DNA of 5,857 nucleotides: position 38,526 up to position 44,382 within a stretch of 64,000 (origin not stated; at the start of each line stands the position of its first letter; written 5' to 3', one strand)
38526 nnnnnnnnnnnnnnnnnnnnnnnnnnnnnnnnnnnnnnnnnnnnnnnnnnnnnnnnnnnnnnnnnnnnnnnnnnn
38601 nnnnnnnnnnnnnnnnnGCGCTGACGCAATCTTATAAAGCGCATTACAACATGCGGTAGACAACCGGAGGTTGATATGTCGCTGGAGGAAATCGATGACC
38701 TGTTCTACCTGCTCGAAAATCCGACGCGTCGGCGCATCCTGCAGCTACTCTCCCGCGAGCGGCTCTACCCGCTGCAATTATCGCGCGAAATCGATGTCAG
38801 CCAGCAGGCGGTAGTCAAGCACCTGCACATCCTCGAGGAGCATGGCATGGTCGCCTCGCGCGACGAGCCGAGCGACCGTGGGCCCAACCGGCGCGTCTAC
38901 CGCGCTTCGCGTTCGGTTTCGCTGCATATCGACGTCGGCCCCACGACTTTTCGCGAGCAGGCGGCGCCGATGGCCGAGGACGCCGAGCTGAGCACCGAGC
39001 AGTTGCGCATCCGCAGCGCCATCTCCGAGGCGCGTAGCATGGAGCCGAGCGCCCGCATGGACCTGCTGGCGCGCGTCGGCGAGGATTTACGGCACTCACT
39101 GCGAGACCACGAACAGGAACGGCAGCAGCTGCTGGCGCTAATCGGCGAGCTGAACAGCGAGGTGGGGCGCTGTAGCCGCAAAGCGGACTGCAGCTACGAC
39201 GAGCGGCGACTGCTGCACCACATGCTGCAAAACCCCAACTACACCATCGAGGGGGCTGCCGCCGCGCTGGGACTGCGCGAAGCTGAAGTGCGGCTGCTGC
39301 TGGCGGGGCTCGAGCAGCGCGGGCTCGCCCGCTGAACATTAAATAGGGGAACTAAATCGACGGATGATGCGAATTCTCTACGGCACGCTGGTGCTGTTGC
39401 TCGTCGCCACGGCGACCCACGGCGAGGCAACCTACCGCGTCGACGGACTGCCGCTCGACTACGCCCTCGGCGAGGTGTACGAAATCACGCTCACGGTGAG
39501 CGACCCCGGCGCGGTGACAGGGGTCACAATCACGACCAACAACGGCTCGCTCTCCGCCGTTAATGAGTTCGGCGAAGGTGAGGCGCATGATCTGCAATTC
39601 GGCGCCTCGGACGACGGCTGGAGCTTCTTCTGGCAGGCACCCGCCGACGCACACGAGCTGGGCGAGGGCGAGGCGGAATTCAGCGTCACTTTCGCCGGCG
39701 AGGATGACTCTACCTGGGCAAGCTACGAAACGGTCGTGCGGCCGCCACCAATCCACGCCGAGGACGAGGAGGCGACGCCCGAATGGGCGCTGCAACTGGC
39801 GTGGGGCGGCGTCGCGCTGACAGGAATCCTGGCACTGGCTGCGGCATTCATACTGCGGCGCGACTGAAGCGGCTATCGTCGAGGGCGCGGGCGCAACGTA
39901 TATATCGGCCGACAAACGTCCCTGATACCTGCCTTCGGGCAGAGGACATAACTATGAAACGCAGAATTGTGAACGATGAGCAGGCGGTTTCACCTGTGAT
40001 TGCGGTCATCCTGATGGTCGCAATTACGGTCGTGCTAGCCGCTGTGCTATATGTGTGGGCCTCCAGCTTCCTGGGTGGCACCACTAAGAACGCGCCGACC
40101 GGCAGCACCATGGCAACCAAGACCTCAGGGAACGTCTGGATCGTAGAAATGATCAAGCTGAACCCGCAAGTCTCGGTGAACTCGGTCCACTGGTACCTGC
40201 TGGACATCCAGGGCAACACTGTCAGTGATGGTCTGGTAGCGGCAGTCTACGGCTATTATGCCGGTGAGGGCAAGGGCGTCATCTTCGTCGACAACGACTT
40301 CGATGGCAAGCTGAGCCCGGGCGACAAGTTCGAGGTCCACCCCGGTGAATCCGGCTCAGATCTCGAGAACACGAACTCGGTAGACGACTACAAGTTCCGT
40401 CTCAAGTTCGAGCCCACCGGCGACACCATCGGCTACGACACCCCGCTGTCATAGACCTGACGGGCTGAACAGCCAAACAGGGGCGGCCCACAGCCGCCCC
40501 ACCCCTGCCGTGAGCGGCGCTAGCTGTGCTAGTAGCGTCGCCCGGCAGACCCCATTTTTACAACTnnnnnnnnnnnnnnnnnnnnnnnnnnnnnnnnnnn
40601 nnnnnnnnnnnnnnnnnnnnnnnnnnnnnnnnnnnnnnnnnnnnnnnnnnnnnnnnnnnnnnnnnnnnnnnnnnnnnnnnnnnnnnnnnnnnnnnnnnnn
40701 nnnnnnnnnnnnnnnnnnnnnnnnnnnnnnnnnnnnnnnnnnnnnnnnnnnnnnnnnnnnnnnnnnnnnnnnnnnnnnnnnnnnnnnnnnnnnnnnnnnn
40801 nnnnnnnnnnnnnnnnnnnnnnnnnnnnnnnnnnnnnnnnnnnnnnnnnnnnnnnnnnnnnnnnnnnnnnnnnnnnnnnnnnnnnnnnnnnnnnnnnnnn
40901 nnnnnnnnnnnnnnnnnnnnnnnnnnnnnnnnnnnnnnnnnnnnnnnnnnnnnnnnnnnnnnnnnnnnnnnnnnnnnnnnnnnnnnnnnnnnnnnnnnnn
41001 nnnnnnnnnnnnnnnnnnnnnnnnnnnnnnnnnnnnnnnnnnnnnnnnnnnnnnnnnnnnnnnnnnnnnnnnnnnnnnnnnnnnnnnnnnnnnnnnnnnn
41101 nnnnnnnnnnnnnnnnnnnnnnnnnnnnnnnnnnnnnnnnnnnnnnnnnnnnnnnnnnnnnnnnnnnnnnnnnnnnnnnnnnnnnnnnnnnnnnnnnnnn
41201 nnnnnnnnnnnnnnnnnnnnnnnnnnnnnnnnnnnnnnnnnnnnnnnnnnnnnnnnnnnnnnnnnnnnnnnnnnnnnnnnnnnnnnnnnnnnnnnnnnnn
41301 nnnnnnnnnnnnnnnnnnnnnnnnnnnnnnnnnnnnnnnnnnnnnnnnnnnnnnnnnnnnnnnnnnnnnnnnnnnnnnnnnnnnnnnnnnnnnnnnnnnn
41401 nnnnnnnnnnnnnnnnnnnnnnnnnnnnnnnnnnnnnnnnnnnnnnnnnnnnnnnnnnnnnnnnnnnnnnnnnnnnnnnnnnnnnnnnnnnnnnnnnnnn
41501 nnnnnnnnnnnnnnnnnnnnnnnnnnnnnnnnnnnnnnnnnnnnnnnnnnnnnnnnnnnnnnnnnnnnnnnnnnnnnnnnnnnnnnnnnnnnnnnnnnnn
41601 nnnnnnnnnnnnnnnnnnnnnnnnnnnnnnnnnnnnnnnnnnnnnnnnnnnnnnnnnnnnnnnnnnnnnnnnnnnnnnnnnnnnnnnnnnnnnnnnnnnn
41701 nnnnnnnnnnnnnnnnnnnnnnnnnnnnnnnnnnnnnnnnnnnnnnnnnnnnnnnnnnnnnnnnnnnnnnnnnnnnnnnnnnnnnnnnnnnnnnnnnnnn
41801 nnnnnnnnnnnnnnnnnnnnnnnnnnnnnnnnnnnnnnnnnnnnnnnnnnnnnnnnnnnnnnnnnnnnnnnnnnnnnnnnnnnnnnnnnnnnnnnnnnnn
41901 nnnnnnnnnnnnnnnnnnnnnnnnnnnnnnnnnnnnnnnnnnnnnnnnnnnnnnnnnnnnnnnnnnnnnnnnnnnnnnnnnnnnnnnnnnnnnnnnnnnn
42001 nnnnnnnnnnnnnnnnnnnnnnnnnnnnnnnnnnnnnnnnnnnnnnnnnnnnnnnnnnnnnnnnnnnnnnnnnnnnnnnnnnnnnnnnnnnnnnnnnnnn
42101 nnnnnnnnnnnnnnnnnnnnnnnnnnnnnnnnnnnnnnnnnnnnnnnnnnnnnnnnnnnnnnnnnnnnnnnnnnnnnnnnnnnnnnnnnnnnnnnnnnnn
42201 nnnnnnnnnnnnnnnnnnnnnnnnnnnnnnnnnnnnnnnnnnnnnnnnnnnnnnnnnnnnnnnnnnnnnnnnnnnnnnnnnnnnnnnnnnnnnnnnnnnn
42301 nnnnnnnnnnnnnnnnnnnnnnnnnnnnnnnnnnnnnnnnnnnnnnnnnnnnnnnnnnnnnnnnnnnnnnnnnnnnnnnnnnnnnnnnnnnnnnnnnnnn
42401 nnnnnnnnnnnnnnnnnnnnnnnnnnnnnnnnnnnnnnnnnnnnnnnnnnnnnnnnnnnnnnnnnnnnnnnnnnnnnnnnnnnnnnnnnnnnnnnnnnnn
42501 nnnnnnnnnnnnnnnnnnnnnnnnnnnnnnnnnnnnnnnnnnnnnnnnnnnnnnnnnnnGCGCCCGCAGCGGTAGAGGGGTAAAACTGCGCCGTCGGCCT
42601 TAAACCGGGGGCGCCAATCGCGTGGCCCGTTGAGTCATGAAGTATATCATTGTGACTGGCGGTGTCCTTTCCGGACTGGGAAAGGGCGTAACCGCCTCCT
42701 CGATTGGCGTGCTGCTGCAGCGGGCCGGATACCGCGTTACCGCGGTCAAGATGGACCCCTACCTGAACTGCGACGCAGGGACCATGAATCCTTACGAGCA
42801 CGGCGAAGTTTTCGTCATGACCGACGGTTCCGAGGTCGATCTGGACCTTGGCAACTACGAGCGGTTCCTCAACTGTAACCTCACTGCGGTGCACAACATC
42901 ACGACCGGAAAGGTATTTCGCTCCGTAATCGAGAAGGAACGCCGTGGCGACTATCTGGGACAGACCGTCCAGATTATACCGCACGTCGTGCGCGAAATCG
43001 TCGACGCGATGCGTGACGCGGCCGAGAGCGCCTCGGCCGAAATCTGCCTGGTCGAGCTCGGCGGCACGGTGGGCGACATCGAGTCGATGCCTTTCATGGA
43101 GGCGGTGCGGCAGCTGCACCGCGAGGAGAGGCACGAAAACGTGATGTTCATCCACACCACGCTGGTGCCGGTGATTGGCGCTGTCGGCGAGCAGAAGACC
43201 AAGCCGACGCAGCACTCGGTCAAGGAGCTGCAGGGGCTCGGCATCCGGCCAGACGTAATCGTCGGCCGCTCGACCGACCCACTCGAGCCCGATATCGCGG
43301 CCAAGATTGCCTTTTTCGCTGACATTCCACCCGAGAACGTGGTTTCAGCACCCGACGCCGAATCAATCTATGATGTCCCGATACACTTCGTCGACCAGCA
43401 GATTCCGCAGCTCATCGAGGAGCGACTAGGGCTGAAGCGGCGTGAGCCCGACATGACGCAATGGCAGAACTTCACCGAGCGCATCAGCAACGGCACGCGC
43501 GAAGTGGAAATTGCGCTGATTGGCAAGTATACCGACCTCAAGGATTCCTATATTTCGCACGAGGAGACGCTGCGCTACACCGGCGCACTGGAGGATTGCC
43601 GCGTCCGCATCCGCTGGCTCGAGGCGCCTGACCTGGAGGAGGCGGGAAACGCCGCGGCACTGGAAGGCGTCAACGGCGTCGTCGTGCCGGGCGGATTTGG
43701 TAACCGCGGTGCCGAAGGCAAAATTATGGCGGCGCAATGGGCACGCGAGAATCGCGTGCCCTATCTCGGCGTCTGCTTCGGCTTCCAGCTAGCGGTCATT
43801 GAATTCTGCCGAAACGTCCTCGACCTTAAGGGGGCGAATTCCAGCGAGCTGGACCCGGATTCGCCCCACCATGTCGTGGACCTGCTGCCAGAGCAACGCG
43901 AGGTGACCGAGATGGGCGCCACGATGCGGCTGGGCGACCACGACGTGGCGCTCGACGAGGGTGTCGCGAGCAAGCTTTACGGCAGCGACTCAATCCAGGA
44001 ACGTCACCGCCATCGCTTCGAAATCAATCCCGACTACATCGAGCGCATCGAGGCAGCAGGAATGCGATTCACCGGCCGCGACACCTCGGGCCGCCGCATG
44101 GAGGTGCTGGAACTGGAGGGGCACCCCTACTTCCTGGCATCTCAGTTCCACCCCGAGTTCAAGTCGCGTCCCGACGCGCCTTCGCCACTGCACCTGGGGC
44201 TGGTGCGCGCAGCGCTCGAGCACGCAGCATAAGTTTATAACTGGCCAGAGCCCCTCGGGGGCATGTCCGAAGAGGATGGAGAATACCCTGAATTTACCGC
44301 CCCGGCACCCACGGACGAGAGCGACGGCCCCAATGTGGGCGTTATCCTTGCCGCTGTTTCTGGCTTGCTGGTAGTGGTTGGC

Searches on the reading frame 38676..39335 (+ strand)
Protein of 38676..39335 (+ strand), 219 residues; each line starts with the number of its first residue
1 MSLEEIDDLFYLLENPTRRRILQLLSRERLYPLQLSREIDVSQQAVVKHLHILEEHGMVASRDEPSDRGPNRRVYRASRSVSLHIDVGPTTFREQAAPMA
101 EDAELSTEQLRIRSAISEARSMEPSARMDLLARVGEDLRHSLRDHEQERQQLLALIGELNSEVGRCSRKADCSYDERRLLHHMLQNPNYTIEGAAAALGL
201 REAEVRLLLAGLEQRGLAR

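Call 73: search_protein_families(library=pfam, proteins=[window:38676-39335:+], max_evalue=0.0001)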
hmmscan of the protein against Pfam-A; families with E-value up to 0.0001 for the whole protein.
window:38676-39335:+ (219 aa): 7 families
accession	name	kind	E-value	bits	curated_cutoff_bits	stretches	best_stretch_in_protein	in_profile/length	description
PF12840.13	HTH_20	-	3.6e-13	49.7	27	1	13-61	1-50/51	Helix-turn-helix domain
PF01022.26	HTH_5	-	6.1e-10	39.3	22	1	15-60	1-46/47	Bacterial regulatory protein, arsR family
PF12802.13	MarR_2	-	9.7e-08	32.5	27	1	16-68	5-59/61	MarR family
PF25213.1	HVO_A0261_N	-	6.9e-06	26.3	35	1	7-63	2-58/86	HVO_A0261 N-terminal domain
PF01047.28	MarR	-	4.5e-05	23.7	24.6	0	21-68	8-56/59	MarR family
PF01978.25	TrmB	-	4.6e-05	23.6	25.6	0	23-77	16-64/68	Sugar-specific transcriptional regulator TrmB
PF21476.4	PF0610-like_N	-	4.7e-05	24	33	0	17-51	2-36/50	PF0610-like, N-terminal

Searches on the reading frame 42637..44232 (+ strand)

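Call 15: search_protein_families(library=pfam, proteins=[window:42637-44232:+], max_evalue=0.00001)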
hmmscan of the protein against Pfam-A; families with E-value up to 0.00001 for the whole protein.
window:42637-44232:+ (531 aa): 2 families
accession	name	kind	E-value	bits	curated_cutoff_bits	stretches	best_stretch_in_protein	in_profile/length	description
PF06418.20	CTP_synth_N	-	6.6e-119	396.6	26.1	1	2-266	1-265/265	CTP synthase N-terminus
PF00117.34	GATase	-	8.1e-36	123.9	22.8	1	301-523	2-188/190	Glutamine amidotransferase class-I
